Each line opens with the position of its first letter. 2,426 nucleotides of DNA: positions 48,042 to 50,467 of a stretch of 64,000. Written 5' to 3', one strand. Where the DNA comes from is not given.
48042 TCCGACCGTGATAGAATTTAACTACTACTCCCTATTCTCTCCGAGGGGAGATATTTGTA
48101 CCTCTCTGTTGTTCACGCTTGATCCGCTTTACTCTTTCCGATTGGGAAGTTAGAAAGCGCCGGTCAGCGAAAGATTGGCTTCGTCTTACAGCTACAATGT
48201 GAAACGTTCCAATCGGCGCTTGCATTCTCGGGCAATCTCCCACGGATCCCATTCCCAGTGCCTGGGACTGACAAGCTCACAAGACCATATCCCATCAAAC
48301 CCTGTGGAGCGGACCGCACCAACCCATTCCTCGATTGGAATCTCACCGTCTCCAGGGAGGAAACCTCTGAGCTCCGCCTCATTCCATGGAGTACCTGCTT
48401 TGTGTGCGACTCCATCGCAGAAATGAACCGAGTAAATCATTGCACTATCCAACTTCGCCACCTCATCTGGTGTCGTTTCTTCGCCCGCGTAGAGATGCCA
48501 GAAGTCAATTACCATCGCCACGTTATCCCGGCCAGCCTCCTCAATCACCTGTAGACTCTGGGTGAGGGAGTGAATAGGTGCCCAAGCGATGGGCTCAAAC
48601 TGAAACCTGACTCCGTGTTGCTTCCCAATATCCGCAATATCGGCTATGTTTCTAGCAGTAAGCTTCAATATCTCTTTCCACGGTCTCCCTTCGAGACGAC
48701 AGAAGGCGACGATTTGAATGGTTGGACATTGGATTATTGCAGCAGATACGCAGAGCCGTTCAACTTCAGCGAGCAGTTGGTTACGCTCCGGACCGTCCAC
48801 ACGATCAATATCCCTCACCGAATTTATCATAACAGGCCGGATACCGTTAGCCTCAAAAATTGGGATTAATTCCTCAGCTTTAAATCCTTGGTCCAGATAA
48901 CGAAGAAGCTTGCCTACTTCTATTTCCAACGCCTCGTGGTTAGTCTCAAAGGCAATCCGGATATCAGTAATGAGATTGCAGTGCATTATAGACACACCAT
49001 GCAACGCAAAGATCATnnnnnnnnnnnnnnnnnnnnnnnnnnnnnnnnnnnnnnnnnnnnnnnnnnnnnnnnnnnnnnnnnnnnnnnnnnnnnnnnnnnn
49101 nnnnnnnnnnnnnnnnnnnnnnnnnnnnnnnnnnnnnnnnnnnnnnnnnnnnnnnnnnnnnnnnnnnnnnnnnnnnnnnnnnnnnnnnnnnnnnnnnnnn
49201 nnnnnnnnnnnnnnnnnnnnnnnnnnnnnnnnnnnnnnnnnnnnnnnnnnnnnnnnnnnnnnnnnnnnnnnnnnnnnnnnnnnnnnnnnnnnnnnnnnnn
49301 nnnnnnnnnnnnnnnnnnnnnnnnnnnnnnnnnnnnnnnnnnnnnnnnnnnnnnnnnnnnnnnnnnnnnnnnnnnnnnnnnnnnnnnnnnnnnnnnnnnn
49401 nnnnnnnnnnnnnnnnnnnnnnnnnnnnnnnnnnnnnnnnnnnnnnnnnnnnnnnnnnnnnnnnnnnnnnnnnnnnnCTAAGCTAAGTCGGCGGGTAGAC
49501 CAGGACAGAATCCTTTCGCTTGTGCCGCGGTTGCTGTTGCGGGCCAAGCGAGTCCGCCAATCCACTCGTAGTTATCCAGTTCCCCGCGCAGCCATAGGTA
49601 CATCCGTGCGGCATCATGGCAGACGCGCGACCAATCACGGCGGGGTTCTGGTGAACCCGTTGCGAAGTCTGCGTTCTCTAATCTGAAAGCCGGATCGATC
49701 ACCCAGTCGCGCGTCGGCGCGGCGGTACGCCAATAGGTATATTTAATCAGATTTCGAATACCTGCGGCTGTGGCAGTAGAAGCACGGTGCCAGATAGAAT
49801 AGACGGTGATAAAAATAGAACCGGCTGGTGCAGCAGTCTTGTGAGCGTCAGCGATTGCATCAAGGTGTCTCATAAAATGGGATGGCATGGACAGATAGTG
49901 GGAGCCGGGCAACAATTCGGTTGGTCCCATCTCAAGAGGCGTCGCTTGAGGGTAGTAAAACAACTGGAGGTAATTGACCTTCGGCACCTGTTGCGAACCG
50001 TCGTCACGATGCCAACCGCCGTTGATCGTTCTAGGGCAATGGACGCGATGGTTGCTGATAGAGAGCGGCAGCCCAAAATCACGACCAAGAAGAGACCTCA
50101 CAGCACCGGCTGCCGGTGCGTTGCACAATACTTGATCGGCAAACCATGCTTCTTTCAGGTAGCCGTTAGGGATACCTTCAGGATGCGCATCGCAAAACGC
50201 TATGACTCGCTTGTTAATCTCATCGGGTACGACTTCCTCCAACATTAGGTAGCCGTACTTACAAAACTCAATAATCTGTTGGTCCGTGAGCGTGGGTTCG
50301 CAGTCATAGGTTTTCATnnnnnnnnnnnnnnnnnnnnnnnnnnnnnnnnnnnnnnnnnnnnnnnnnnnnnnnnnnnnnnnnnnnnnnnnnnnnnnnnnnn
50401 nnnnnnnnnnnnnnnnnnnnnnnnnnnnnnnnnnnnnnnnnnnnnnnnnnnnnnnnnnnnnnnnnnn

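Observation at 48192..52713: Operon-like cluster of three PhyH dioxygenases interleaved with two unknown ~120-aa proteins and a TIM-barrel isomerase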

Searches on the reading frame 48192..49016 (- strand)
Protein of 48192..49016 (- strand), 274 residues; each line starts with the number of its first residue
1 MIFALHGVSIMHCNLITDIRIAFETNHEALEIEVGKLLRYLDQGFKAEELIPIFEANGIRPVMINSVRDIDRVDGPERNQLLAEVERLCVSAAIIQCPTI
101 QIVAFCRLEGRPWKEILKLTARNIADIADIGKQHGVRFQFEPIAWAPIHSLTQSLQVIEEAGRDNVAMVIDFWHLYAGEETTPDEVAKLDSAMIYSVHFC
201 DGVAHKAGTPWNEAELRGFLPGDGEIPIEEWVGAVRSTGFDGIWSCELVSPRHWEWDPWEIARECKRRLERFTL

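Call 5: search_protein_families(library=pfam, proteins=[window:48192-49016:-], max_evalue=0.01)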
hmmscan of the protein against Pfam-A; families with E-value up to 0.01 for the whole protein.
window:48192-49016:- (274 aa): 1 family
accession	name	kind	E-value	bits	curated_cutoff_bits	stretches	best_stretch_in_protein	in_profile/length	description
PF01261.30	AP_endonuc_2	-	2.6e-25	90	31.1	1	44-257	27-234/249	Xylose isomerase-like TIM barrel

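Call 10: search_protein_families(library=ncbifam, proteins=[window:48192-49016:-], max_evalue=0.01)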
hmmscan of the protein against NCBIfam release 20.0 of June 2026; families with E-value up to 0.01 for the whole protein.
window:48192-49016:- (274 aa): 5 families
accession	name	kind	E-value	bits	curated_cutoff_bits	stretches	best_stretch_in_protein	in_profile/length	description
TIGR03234.1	OH-pyruv-isom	equivalog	1.1e-08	34.7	353.45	1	82-248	83-240/254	hydroxypyruvate isomerase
NF042435.1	DhshikDhtase_QuiC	equivalog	3.2e-06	25.9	1200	1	74-249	67-241/635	3-dehydroshikimate dehydratase QuiC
NF041099.2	keto_glucon_epim_IolO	equivalog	1.1e-05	24.9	300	1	87-204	97-216/269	5-keto-L-gluconate epimerase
NF043033.1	OxoTetrIsom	equivalog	0.00052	19.9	325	1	84-178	86-181/251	2-oxo-tetronate isomerase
TIGR04379.1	myo_inos_iolE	equivalog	0.0085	15.7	290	0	102-244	117-261/290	myo-inosose-2 dehydratase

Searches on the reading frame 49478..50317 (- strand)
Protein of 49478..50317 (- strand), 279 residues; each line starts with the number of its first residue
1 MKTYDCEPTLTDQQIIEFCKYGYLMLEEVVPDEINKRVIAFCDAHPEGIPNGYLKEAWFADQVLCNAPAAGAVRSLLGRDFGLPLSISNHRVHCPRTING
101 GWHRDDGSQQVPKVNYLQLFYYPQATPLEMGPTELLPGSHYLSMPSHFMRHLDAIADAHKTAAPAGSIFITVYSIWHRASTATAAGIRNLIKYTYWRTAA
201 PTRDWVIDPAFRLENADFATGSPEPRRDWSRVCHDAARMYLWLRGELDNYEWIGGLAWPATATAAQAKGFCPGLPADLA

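Call 5: search_protein_families(library=pfam, proteins=[window:49478-50317:-], max_evalue=0.01)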
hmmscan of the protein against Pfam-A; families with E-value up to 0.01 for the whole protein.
window:49478-50317:- (279 aa): 1 family
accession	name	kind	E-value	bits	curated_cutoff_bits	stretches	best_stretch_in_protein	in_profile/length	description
PF05721.19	PhyH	-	0.0003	21.6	22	1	101-188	110-211/213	Phytanoyl-CoA dioxygenase (PhyH)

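Call 10: search_protein_families(library=ncbifam, proteins=[window:49478-50317:-], max_evalue=0.01)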
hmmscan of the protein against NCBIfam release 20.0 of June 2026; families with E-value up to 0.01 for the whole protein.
window:49478-50317:- (279 aa): 0 families

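Call 22: find_homologous_proteins(query=window:49478-50317:-, max_evalue=0.001)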
Query window:49478-50317:- (279 aa): 796 proteins with E <= 0.001 among 2333 candidates; the best 120 are listed.
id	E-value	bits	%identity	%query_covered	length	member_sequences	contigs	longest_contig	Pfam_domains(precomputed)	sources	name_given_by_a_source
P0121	2.8e-178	609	89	100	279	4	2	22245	-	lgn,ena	-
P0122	3.4e-175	599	87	100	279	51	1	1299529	-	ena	-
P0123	1.5e-99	351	58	94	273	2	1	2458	-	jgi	jgi:hypothetical protein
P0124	5.8e-97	342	57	94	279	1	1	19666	PF05721.20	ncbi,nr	ncbi:MAG: phytanoyl-CoA dioxygenase family protein [Candidatus Poribacteria bacterium]|nr:phytanoyl-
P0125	2.7e-96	340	54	99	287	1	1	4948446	PF05721.20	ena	-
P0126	7.8e-96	339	56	94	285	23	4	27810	-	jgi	-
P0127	1.4e-95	338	55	99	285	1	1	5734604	PF05721.20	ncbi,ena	-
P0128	2.1e-95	337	55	94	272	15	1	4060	-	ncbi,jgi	-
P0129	3.7e-95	336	57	94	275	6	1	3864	-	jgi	jgi:hypothetical protein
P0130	8.3e-95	335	53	99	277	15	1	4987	PF05721.20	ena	-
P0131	1.7e-94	334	55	99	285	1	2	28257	PF05721.20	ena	-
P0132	6.4e-94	332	55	99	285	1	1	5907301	PF05721.20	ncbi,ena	-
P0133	7.3e-94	332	55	99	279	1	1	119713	PF05721.20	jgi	jgi:hypothetical protein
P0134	8.3e-94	332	54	100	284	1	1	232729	-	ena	-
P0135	1.1e-93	332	55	100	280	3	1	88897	PF05721.20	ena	-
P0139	2.7e-93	330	55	98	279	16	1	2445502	PF05721.20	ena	-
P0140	6.5e-93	329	56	99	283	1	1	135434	PF05721.20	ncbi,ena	-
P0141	6.5e-93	329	55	93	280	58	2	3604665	-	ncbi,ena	-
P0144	2.5e-92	327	53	98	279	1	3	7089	PF05721.20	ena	-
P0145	3.1e-92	327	54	98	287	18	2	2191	PF05721.20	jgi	jgi:hypothetical protein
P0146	3.2e-92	327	54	99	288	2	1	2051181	PF05721.20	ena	-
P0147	3.9e-92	327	55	98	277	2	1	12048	PF05721.20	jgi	jgi:hypothetical protein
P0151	5.7e-92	326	55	94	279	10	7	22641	PF05721.20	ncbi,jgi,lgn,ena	-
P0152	7.1e-92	326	54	98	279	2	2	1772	PF05721.20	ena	-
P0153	7.3e-92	326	54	99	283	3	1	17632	PF05721.20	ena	-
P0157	1.6e-91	325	53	100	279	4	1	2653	PF05721.20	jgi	jgi:hypothetical protein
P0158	2.0e-91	324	54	100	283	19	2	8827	PF05721.20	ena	-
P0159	2.0e-91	324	54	99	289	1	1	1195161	PF05721.20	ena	-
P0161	3.7e-91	323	52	98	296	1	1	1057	PF05721.20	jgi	-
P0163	5.2e-91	323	54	99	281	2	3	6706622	PF05721.20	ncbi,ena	-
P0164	6.8e-91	322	55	94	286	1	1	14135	PF05721.20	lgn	-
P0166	8.0e-91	322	53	94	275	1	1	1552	PF05721.20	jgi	jgi:hypothetical protein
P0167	8.9e-91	322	53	92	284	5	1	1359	PF05721.20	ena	-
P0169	1.3e-90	322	51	100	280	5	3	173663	PF05721.20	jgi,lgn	jgi:hypothetical protein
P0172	1.8e-90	321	53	99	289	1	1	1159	PF05721.20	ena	-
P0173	2.4e-90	321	51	100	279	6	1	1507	PF05721.20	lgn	-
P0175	2.7e-90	321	53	99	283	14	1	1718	PF05721.20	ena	-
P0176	2.9e-90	320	54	98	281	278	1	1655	PF05721.20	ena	-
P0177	3.3e-90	320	54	93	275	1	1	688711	PF05721.20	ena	-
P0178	3.4e-90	320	53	98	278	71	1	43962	PF05721.20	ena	-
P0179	4.4e-90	320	53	98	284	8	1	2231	PF05721.20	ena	-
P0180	4.7e-90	320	53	99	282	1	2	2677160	PF05721.20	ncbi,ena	-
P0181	5.1e-90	320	52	100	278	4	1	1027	PF05721.20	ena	-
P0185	7.3e-90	319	53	98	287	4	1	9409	PF05721.20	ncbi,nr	ncbi:MAG: phytanoyl-CoA dioxygenase family protein [Candidatus Poribacteria bacterium]|nr:phytanoyl-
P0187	1.2e-89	318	51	99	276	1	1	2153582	PF05721.20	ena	-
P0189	1.5e-89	318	52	98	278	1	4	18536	PF05721.20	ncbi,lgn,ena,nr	ncbi:MAG: hypothetical protein CL878_05545 [Dehalococcoidia bacterium]|nr:hypothetical protein [Deha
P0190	1.6e-89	318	51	98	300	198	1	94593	PF05721.20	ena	-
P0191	1.6e-89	318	54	97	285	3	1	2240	PF05721.20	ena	-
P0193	1.9e-89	318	53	94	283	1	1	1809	PF05721.20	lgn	-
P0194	2.1e-89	318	55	94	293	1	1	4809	PF05721.20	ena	-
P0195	2.1e-89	318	49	100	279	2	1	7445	PF05721.20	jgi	jgi:hypothetical protein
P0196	2.5e-89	317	49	100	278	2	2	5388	PF05721.20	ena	-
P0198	2.9e-89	317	51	99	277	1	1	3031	PF05721.20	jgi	jgi:hypothetical protein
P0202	3.8e-89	317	49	100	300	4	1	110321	PF05721.20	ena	-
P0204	4.1e-89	317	52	99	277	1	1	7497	PF05721.20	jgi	jgi:hypothetical protein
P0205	4.2e-89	317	53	94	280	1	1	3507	PF05721.20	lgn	-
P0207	4.9e-89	316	52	99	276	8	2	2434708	PF05721.20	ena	-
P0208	6.0e-89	316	53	93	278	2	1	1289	PF05721.20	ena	-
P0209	7.7e-89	316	51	98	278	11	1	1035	PF05721.20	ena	-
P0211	9.9e-89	315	54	99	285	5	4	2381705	PF05721.20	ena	-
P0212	1.2e-88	315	55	92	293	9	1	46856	PF05721.20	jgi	jgi:Phytanoyl-CoA dioxygenase (PhyH)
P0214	1.5e-88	315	54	93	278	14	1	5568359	PF05721.20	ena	-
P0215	1.6e-88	315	52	99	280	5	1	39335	PF05721.20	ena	-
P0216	1.7e-88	315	52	100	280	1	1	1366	PF05721.20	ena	-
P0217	1.8e-88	314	53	93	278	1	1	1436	PF05721.20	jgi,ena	-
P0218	1.9e-88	314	49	100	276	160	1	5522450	-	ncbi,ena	-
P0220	2.2e-88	314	52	100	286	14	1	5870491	PF05721.20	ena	-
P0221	2.4e-88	314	53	93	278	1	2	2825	PF05721.20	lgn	-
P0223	3.2e-88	314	52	100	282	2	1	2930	PF05721.20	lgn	-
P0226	4.1e-88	313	52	93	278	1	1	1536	PF05721.20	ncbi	ncbi:MAG: phytanoyl-CoA dioxygenase family protein [Anaerolineales bacterium]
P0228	5.1e-88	313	52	94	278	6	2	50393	PF05721.20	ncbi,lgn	-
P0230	7.2e-88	313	51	100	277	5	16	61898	PF05721.20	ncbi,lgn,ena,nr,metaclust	ncbi:MAG: phytanoyl-CoA dioxygenase family protein [Planctomycetota bacterium]|nr:phytanoyl-CoA diox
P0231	7.5e-88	312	54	99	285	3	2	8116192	PF05721.20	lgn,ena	-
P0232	7.5e-88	312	51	100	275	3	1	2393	PF05721.20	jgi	jgi:Phytanoyl-CoA dioxygenase (PhyH)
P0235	8.5e-88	312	51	94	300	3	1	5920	PF05721.20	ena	-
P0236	8.6e-88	312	54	93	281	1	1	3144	PF05721.20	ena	-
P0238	1.2e-87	312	52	99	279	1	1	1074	PF05721.20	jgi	jgi:hypothetical protein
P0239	1.2e-87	312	52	98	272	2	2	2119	PF05721.20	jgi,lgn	jgi:hypothetical protein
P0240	1.3e-87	312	51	100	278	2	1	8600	PF05721.20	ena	-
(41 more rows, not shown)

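Call 50: predict_structure(alignment_id=A4)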
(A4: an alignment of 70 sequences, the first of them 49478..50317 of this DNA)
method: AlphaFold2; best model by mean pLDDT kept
length: 279 residues; sequences in the alignment: 70
mean_pLDDT: 90.3   pTM: 0.90
mean pLDDT of the five models: 90.3, 88.4, 87.7, 87.6, 86.6
residues with pLDDT >= 90: 186; 70-90: 81; 50-70: 11; < 50: 1
segments of 3 or more residues with pLDDT < 50: none
pLDDT, mean of each block of 10 residues (from residue 1): 96 96 97 97 90 92 98 98 95 88 85 94 96 91 78 84 97 93 94 97 92 89 64 92 95 83 69 86
secondary structure, 60 per line:
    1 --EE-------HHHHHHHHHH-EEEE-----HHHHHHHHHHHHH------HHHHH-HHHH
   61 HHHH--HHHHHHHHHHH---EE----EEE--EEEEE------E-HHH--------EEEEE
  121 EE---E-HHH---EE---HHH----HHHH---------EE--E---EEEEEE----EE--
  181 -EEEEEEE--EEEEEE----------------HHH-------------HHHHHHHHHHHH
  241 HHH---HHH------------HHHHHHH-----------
elements in order: H12-21 E23-26 H32-44 H51-55 H57-64 H67-77 E87-89 E92-96 E116-122 H146-149 E167-172 E182-188 E191-196 H229-243 H262-268

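Call 54: fold_search(model_id=the predicted structure, library=pdb)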
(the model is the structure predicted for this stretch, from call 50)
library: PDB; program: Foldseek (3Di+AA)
matches with E <= 10: 1625; with E <= 0.001: 398
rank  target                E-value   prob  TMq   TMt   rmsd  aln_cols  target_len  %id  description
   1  7eyw_D                6.6e-11  1.00  0.55  0.60  15.5       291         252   13  Fe(II)/(alpha)ketoglutarate-dependent dioxygenase SptF with terretonin C (released 2022-04-20)
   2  8zyb_A                7.0e-11  1.00  0.56  0.57  13.4       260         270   14  a-KG dependent oxygenase (released 2025-06-18)
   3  9j1h_B                7.9e-11  1.00  0.55  0.55   5.7       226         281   16  The binary complex structure of F2Y224-FtmOx1 mutant with alpha-ketoglutarate (released 2025-03-19)
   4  4xc9_A                8.4e-11  1.00  0.56  0.63  10.5       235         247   14  Crystal Structure of apo HygX from Streptomyces hygroscopicus (released 2015-08-05)
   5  7eyt_A                8.4e-11  1.00  0.55  0.59  13.7       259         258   14  Fe(II)/(alpha)ketoglutarate-dependent dioxygenase SptF with andilesin C and NOG (released 2022-04-20)
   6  7eyw_B                1.2e-10  1.00  0.56  0.60   4.2       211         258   15  Fe(II)/(alpha)ketoglutarate-dependent dioxygenase SptF with terretonin C (released 2022-04-20)
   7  7eyr_D                1.2e-10  1.00  0.56  0.59  16.1       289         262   14  Fe(II)/(alpha)ketoglutarate-dependent dioxygenase SptF apo (released 2022-04-20)
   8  4xca_B                2.0e-10  1.00  0.57  0.65   9.8       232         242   16  Crystal Structure of HygX from Streptomyces hygroscopicus with nickel and 2-oxoglutarate bound (released 2015-08-05)
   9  7wsb_B                2.5e-10  1.00  0.54  0.53  13.2       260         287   15  The ternary complex structure of FtmOx1 with a-ketoglutarate and 13-oxo-fumitremorgin B (released 2022-07-06)
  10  8zyb_B                2.5e-10  1.00  0.55  0.56  14.3       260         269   16  a-KG dependent oxygenase (released 2025-06-18)
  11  8zyb_D                2.6e-10  1.00  0.54  0.56  12.3       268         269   13  a-KG dependent oxygenase (released 2025-06-18)
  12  7etk_B                2.8e-10  1.00  0.54  0.53  14.0       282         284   14  The complex structure of FtmOx1 bond with fumitremorgen B at 1.22 angstrom (released 2021-12-01)
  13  8zyb_E                2.8e-10  1.00  0.53  0.53  15.0       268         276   15  a-KG dependent oxygenase (released 2025-06-18)
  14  9j1h_A                3.0e-10  1.00  0.53  0.53  13.2       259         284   15  The binary complex structure of F2Y224-FtmOx1 mutant with alpha-ketoglutarate (released 2025-03-19)
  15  6zyk                  3.0e-10  1.00  0.51  0.58  14.9       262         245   18  Non-heme monooxygenase, ThoJ-Ni complex (released 2020-10-14)
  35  7vbq_A                7.6e-10  1.00  0.55  0.56   7.4       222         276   14  Heterodimer structure of Fe(II)/(alpha)ketoglutarate-dependent dioxygenase TlxIJ (released 2022-04-20)
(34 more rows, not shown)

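Call 84: find_encoding_contigs(protein=P0125, flank=2500, max_places=1)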
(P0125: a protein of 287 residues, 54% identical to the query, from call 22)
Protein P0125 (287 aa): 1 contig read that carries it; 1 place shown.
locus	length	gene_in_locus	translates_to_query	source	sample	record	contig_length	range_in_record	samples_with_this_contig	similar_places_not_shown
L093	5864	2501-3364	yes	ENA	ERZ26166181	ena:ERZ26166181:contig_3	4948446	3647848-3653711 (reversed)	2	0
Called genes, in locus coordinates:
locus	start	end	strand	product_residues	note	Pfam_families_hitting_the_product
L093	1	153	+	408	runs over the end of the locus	PF00282:Pyridoxal_deC, PF00155:Aminotran_1_2, PF00266:Aminotran_5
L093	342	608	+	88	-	PF13711:DUF4160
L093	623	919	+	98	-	PF10387:DUF2442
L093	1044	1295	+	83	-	-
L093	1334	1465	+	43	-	-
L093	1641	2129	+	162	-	-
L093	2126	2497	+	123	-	-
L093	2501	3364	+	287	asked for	PF05721:PhyH (weak)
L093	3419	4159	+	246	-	PF05721:PhyH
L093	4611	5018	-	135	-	-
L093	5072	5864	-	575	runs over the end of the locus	PF26549:Tricorn_N, PF07676:PD40 (faint), PF18582:HZS_alpha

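Call 85: find_encoding_contigs(protein=P0141, flank=2500, max_places=1)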
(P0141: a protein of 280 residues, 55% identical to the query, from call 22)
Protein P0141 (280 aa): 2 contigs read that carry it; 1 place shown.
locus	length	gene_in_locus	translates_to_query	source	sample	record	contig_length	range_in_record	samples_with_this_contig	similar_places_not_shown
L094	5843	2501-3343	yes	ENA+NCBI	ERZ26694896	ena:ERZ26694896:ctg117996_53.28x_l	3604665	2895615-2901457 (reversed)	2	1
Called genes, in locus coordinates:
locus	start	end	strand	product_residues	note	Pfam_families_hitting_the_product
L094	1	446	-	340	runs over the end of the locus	PF00248:Aldo_ket_red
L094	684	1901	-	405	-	PF05721:PhyH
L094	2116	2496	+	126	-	-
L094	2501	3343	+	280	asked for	-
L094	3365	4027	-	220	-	-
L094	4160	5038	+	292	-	PF05721:PhyH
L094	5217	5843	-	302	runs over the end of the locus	PF00903:Glyoxalase (faint)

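Call 86: find_encoding_contigs(protein=P0218, flank=2500, max_places=1)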
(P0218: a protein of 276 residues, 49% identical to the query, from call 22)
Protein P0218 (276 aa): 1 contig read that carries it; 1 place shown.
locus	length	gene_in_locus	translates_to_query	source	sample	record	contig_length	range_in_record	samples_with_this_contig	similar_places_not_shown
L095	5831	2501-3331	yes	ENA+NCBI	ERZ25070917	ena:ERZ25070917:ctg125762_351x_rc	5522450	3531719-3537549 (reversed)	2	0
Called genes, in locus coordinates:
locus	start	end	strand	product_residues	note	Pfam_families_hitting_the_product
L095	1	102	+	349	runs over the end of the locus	PF08240:ADH_N, PF00107:ADH_zinc_N, PF13602:ADH_zinc_N_2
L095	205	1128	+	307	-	PF04909:Amidohydro_2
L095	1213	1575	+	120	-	-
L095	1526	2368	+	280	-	PF05721:PhyH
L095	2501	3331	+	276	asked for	-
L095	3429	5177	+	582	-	PF02776:TPP_enzyme_N, PF00205:TPP_enzyme_M, PF02775:TPP_enzyme_C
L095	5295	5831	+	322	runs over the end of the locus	PF08450:SGL (faint), PF01436:NHL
